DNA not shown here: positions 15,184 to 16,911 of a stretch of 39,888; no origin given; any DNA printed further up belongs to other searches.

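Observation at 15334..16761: GlmU-like (NTP-transferase plus beta-helix) fused to a monotopic PGT-like domain, with both catalytic signatures apparently broken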

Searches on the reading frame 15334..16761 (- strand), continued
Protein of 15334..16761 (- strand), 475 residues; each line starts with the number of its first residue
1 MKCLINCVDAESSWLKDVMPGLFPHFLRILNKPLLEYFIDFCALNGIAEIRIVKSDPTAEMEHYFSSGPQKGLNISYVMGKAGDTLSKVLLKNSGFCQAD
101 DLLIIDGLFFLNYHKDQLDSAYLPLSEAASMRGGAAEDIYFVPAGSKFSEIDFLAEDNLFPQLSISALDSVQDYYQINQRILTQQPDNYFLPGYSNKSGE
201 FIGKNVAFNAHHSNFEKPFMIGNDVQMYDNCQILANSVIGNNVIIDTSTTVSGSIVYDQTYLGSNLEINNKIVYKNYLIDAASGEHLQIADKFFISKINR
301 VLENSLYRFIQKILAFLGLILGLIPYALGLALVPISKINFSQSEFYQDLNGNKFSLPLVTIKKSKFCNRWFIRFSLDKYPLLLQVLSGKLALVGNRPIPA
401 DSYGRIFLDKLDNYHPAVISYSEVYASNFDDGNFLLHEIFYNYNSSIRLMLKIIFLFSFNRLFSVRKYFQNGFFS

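Call 14: find_related_loci(query=A1, collection=genome_contigs, flank=10000)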
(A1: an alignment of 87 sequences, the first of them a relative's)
Query A1 (475 aa) in genome_contigs; peptide patterns used: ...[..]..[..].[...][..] (x = any residue, [..] = any of these).
251 stretches matched a pattern; 89 encode a relative of the query (tblastn E <= 1e-3); the best 80 are kept; 80 distinct loci.
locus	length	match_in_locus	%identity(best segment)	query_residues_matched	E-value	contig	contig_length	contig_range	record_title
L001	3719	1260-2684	56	1-475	0e+0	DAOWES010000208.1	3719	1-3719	MAG TPA_asm: Candidatus Cloacimonadota bacterium isolate CSMAG_1945 CSMAG_1945_k141_2355382_length_3719_cov_10.0000, who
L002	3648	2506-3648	64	1-381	4e-177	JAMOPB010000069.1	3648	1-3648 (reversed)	MAG: Candidatus Cloacimonadota bacterium isolate 4559-240_metabat1_scaf2bin.014 4559-240_scaffold_15414_c1, whole genome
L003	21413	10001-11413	43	1-470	6e-125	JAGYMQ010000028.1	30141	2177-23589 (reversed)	MAG: Candidatus Cloacimonadota bacterium isolate M55B123 k51_1824358_flag_0_multi_315.1675_len_30141, whole genome shotg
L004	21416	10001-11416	42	1-471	4e-110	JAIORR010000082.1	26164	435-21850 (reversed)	MAG: Candidatus Cloacimonadota bacterium isolate SMBSF23 20074_Bin_4_contigs_1_c_000000000211, whole genome shotgun sequ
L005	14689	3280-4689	41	1-468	9e-109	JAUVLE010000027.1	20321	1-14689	MAG: Candidatus Cloacimonadota bacterium isolate CSMAG_498 CSMAG_498_k141_640237_length_20321_cov_24.0000, whole genome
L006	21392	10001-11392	40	1-465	2e-104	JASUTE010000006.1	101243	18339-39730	MAG: Candidatus Cloacimonadota bacterium isolate DJKA99_ANT-F21_bin.36 scaffold_22, whole genome shotgun sequence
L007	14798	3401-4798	41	1-465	2e-103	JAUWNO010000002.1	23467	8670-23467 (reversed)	MAG: Armatimonadota bacterium isolate CSMAG_2426 CSMAG_2426_k141_247470_length_23467_cov_9.8582, whole genome shotgun se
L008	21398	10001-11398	41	1-465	4e-102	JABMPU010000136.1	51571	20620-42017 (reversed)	MAG: Armatimonadota bacterium isolate bin.262 k141_4509557, whole genome shotgun sequence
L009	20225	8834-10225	39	1-464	2e-93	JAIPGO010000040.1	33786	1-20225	MAG: Candidatus Cloacimonadota bacterium isolate Tobar13.5m-G51 Tobar13-5m-C1437, whole genome shotgun sequence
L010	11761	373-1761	37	1-464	2e-91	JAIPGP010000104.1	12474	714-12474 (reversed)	MAG: Candidatus Cloacimonadota bacterium isolate Tobar13.5m-G52 Tobar13-5m-C5773, whole genome shotgun sequence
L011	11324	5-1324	39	24-464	2e-87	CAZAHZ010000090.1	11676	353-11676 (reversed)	MAG TPA_asm: uncultured Candidatus Cloacimonadota bacterium isolate SRP178699_co2_176 genome assembly, contig: NODE_5211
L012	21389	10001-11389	35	1-464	7e-87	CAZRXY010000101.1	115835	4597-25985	MAG TPA_asm: uncultured Candidatus Cloacimonadota bacterium isolate SRP067234_co1_53 genome assembly, contig: k99_964372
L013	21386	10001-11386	35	1-463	2e-85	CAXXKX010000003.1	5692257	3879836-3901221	MAG: Victivallales bacterium isolate ae9def30-7e47-498c-8b42-800f64c20784 genome assembly, contig: contig_3, whole genom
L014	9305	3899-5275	37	1-463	3e-85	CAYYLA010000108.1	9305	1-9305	MAG TPA_asm: uncultured Candidatus Cloacimonadota bacterium isolate binchicken_co42_422 genome assembly, contig: NODE_12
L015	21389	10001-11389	34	1-464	1e-82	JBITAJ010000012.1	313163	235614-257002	MAG: Sedimentisphaeraceae bacterium JB056 k141_175889, whole genome shotgun sequence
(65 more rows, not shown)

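Call 25: predict_structure(alignment_id=A1)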
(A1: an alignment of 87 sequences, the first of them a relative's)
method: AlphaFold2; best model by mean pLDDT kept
length: 475 residues; sequences in the alignment: 87
mean_pLDDT: 89.0   pTM: 0.75
mean pLDDT of the five models: 89.0, 88.7, 87.0, 86.8, 85.2
residues with pLDDT >= 90: 301; 70-90: 149; 50-70: 17; < 50: 8
segments of 3 or more residues with pLDDT < 50: 293-299
pLDDT, mean of each block of 10 residues (from residue 1): 87 82 90 94 92 85 73 87 89 91 94 89 80 83 91 81 89 97 95 86 90 94 92 97 90 94 91 92 87 42 76 97 95 91 95 95 91 95 96 96 90 92 90 86 88 96 93 88
secondary structure, 60 per line:
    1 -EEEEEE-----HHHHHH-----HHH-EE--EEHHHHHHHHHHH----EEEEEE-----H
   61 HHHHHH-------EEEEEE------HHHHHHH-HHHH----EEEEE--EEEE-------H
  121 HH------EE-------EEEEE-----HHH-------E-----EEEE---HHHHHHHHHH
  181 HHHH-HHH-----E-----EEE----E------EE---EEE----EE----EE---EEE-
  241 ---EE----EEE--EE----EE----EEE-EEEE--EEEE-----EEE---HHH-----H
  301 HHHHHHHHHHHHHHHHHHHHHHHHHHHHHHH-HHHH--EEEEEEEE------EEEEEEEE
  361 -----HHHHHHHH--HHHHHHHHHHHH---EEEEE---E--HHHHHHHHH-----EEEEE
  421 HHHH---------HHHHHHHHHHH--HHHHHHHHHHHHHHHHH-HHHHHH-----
elements in order: E2-7 H13-18 H34-44 E49-54 H60-66 E74-79 H86-92 H94-97 E102-106 E109-112 E138-142 E164-167 H171-184 E200-202 E219-221 E237-239 E250-252 E267-269 E271-274 E277-280 E286-288 H300-331 H333-336 E339-346 E353-360 H366-373 H376-387 E391-395 H402-410 E416-420 H421-424 H434-444 H447-463 H465-470

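Call 28: fold_search(model_id=the predicted structure, library=pdb)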
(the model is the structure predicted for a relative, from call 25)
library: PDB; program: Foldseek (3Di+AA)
matches with E <= 10: 1333; with E <= 0.001: 347
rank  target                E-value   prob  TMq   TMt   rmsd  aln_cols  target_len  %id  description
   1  8x7s_A                4.6e-15  1.00  0.48  0.57   5.8       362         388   18  Crystal structure of tlr0611 (released 2024-11-27)
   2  8x7s_C                8.0e-15  1.00  0.49  0.60   5.1       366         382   19  Crystal structure of tlr0611 (released 2024-11-27)
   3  8x7s_B                1.5e-14  1.00  0.48  0.57   6.4       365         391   18  Crystal structure of tlr0611 (released 2024-11-27)
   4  5z09_E                2.5e-11  1.00  0.33  0.41   9.4       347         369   16  ST0452(Y97N)-UTP binding form (released 2018-10-31)
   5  5z0a_C                1.3e-10  1.00  0.36  0.42   8.9       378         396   14  ST0452(Y97N)-GlcNAc binding form (released 2018-10-31)
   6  5z0a_A                1.8e-10  1.00  0.35  0.41   9.0       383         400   14  ST0452(Y97N)-GlcNAc binding form (released 2018-10-31)
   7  5z0a_E                4.0e-10  1.00  0.34  0.39   9.5       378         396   13  ST0452(Y97N)-GlcNAc binding form (released 2018-10-31)
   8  6i3m_G                1.0e-09  1.00  0.33  0.38  10.9       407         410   14  eIF2B:eIF2 complex, phosphorylated on eIF2 alpha serine 52. (released 2019-05-22)
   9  8tqo_A                1.3e-09  1.00  0.34  0.38  11.3       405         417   10  Eukaryotic translation initiation factor 2B tetramer (released 2023-12-06)
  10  7d73_F                1.3e-09  1.00  0.33  0.42   8.8       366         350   13  Cryo-EM structure of GMPPA/GMPPB complex bound to GTP (State I) (released 2021-05-05)
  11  6jly_J                1.4e-09  1.00  0.42  0.47   8.2       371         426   13  eIF2a - eIF2B complex (released 2019-05-01)
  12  5z09_A                1.9e-09  1.00  0.41  0.47   7.1       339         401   16  ST0452(Y97N)-UTP binding form (released 2018-10-31)
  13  7d74_G                2.2e-09  1.00  0.33  0.41   9.2       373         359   13  Cryo-EM structure of GMPPA/GMPPB complex bound to GTP (state II) (released 2021-05-19)
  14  2ggo                  2.3e-09  1.00  0.40  0.46   6.9       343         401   15  Crystal Structure of glucose-1-phosphate thymidylyltransferase from Sulfolobus tokodaii (released 2007-03-24)
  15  6qg0_I                2.4e-09  1.00  0.41  0.45   8.8       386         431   14  Structure of eIF2B-eIF2 (phosphorylated at Ser51) complex (model 1) (released 2019-06-26)
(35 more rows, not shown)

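Call 64: search_protein_families(library=padloc, proteins=[window:15334-16761:-], max_evalue=0.01)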
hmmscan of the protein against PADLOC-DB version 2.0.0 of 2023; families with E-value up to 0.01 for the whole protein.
window:15334-16761:- (475 aa): 0 families

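Call 71: search_protein_families(library=pfam, proteins=[L013:289-2709:+, L013:2717-3457:+, L013:3547-3924:+, L013:3887-6166:+, L013:6173-7339:+, L013:7336-7773:+, L013:7907-8890:+, L013:8897-9685:-, L013:11449-12594:+], max_evalue=0.001)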
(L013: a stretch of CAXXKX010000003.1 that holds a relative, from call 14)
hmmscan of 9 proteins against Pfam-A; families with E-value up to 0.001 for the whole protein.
L013:289-2709:+ (806 aa): 9 families
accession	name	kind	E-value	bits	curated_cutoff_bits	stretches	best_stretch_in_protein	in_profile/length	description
PF05362.19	Lon_C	-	8.5e-85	283.9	21.1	1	604-805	3-204/205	Lon protease (S16) C-terminal proteolytic domain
PF02190.22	LON_substr_bdg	-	5.7e-29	101.9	28.7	1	26-231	2-200/200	ATP-dependent protease La (LON) substrate-binding domain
PF00004.35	AAA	-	5.8e-25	88.7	21.2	1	382-520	1-127/131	ATPase family associated with various cellular activities (AAA)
PF22667.2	Lon_lid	-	3.2e-22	78.4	27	1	543-595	1-53/57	Lon protease AAA+ ATPase lid domain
PF07728.20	AAA_5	-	4.1e-09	37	22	1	382-516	2-139/139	AAA domain (dynein-related subfamily)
PF13541.12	ChlI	-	7.9e-09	35.9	27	1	646-773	1-121/121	Subunit ChlI of Mg-chelatase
PF13401.12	AAA_22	-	4.6e-05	24.2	27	1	378-468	4-98/130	AAA domain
PF05496.18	RuvB_N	-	0.0006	20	27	0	351-410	8-64/159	Holliday junction DNA helicase RuvB P-loop domain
PF08298.17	AAA_PrkA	-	0.00066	19.3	25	0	348-406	57-112/358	PrkA AAA domain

L013:2717-3457:+ (246 aa): 0 families

L013:3547-3924:+ (125 aa): 0 families

L013:3887-6166:+ (759 aa): 1 family
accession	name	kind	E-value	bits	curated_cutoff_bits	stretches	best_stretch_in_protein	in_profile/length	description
PF03772.21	Competence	-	2.6e-44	152.1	23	1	273-550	1-265/270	Competence protein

L013:6173-7339:+ (388 aa): 6 families
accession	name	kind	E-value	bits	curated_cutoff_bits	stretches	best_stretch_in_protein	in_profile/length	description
PF00534.26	Glycos_transf_1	-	1.4e-39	135.8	26.4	1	191-358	3-171/172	Glycosyl transferases group 1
PF13692.12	Glyco_trans_1_4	-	1.4e-30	106.9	27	1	204-345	2-142/142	Glycosyl transferases group 1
PF13439.12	Glyco_transf_4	-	3.6e-23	82.9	28.5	1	13-182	2-169/170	Glycosyltransferase Family 4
PF13579.12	Glyco_trans_4_4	-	3.1e-20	73.5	29.7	1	27-177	15-157/158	Glycosyl transferase 4-like domain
PF13524.12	Glyco_trans_1_2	-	1.4e-11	45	25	1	227-367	8-136/144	Glycosyl transferase-like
PF13477.12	Glyco_trans_4_2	-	1.4e-06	29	23.4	1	62-152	53-137/139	Glycosyl transferase 4-like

L013:7336-7773:+ (145 aa): 0 families

L013:7907-8890:+ (327 aa): 1 family
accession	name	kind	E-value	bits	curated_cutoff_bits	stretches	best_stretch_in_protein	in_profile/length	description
PF01797.21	Y1_Tnp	-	4.5e-05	24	23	0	14-76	4-64/121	Transposase IS200 like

L013:8897-9685:- (262 aa): 2 families
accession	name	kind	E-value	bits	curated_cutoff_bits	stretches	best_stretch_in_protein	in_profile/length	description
PF01145.31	Band_7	-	4.5e-40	138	23.6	1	22-190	3-175/176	SPFH domain / Band 7 family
PF13421.11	Band_7_1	-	5.1e-05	23.4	24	1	108-175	139-208/211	SPFH domain-Band 7 family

L013:11449-12594:+ (381 aa): 0 families

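Call 75: find_encoding_contigs(protein=P0088, flank=6000, max_places=2)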
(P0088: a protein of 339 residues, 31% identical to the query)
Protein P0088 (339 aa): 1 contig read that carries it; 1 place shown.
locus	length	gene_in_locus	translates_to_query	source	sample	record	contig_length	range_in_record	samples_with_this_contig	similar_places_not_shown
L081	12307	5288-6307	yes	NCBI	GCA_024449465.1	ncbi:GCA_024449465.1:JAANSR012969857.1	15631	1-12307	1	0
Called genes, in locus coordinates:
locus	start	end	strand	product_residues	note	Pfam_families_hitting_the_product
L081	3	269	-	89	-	?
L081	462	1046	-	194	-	PF04607:RelA_SpoT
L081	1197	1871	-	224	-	PF00156:Pribosyltran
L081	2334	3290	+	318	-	PF00072:Response_reg, PF00990:GGDEF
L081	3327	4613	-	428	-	PF00072:Response_reg, PF00158:Sigma54_activat, PF01078:Mg_chelatase (faint), PF14532:Sigma54_activ_2, PF00004:AAA (weak), PF07728:AAA_5 (weak), PF25601:AAA_lid_14, PF02954:HTH_8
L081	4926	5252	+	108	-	PF01740:STAS, PF13466:STAS_2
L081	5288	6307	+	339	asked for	PF00132:Hexapep (faint), PF25084:LbH_EIF2B (weak), PF25087:GMPPB_C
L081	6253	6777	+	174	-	PF13581:HATPase_c_2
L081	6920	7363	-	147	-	PF17102:Stealth_CR3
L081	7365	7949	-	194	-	PF17101:Stealth_CR1, PF11380:Stealth_CR2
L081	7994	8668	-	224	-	PF12710:HAD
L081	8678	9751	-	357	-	-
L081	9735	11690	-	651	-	PF02223:Thymidylate_kin (faint), PF13439:Glyco_transf_4 (weak), PF00534:Glycos_transf_1, PF13692:Glyco_trans_1_4, PF13524:Glyco_trans_1_2 (weak)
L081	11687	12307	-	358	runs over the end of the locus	PF13439:Glyco_transf_4 (faint), PF00534:Glycos_transf_1, PF13692:Glyco_trans_1_4, PF13524:Glyco_trans_1_2 (weak)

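Call 77: find_homologous_proteins(query=P0088, max_evalue=1e-10)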
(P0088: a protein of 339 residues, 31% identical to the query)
Query P0088 (339 aa): 59 proteins with E <= 1e-10 among 2849 candidates.
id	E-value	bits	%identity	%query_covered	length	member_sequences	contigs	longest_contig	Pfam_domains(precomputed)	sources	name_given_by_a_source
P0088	9.7e-228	773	100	100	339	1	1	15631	PF00132.31,PF25087.2,PF25084.2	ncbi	-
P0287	4.9e-97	343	53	87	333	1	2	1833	PF00132.31,PF25087.2,PF25084.2,PF24894.2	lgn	-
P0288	7.8e-96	339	51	94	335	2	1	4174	PF00132.31,PF25087.2,PF25084.2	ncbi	-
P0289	2.6e-94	334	48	96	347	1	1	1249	PF00132.31,PF25087.2,PF25084.2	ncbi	-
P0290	1.4e-93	332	51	87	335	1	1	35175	PF00132.31,PF25087.2,PF25084.2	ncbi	-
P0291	1.3e-92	329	51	87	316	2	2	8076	PF00132.31,PF25087.2,PF25084.2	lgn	-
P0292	2.7e-91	324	49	90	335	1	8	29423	PF00132.31,PF25087.2,PF25084.2,PF24894.2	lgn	-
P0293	2.1e-84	302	46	96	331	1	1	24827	PF00483.30,PF00132.31,PF25087.2,PF25084.2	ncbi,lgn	-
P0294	3.5e-81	291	44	88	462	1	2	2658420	PF00132.31,PF25087.2,PF25084.2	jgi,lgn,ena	-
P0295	1.4e-80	289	46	86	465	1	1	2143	PF14602.13,PF00132.31,PF25087.2,PF25084.2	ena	-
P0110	3.9e-80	288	43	89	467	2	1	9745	PF00132.31,PF25087.2,PF25084.2,PF02397.23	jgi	-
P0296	8.2e-79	283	42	88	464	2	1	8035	PF00132.31,PF25087.2,PF25084.2,PF02397.23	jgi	jgi:NDP-sugar pyrophosphorylase family protein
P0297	1.2e-78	283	45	86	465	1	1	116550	PF00132.31,PF25087.2,PF25084.2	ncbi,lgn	ncbi:MAG: NDP-sugar synthase [Desulfotalea sp.]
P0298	7.7e-78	280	42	88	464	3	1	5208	PF00132.31,PF25087.2,PF25084.2,PF02397.23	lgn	-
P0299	5.0e-77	277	42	89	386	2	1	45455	PF00132.31,PF25087.2,PF25084.2,PF24894.2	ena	-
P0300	1.4e-76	276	43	87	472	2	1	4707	PF02397.23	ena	-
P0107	2.3e-76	275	42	88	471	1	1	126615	PF00132.31,PF25087.2,PF25084.2,PF02397.23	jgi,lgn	jgi:NDP-sugar pyrophosphorylase family protein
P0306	1.2e-72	263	42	86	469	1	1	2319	PF00132.31,PF25087.2,PF25084.2,PF02397.23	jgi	-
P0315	5.2e-58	215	37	91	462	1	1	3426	PF00132.31,PF25087.2,PF25084.2,PF02397.23,PF24894.2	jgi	jgi:acetyltransferase-like isoleucine patch superfamily enzyme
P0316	1.3e-57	213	38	86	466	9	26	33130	PF00132.31,PF25087.2,PF25084.2,PF02397.23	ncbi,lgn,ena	-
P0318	4.9e-55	205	36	91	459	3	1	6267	PF00132.31,PF25087.2,PF25084.2,PF02397.23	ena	-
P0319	9.1e-55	204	34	94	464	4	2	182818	PF00132.31,PF25087.2,PF25084.2,PF02397.23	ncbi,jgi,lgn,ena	ncbi:MAG: NDP-sugar synthase [Chlorobiaceae bacterium]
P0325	4.6e-52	195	36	81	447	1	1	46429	PF00132.31,PF25087.2,PF25084.2,PF02397.23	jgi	jgi:NDP-sugar pyrophosphorylase family protein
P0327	8.6e-51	191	32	96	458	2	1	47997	PF00132.31,PF25087.2,PF25084.2,PF02397.23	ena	-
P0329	1.6e-48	184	31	86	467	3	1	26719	PF00132.31,PF25087.2,PF25084.2,PF02397.23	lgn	-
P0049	1.7e-34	137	28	86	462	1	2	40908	PF25087.2,PF25084.2,PF02397.23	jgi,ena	-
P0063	9.6e-34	135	27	82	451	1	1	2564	PF25087.2,PF25084.2,PF02397.23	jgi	-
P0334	1.1e-12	66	24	79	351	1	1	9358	PF00483.30,PF00132.31,PF25087.2,PF25084.2,PF24894.2,PF12804.14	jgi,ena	-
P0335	2.0e-12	65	23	76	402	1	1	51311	PF00483.30,PF00132.31,PF25087.2,PF25084.2,PF12804.14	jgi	jgi:glucose-1-phosphate thymidylyltransferase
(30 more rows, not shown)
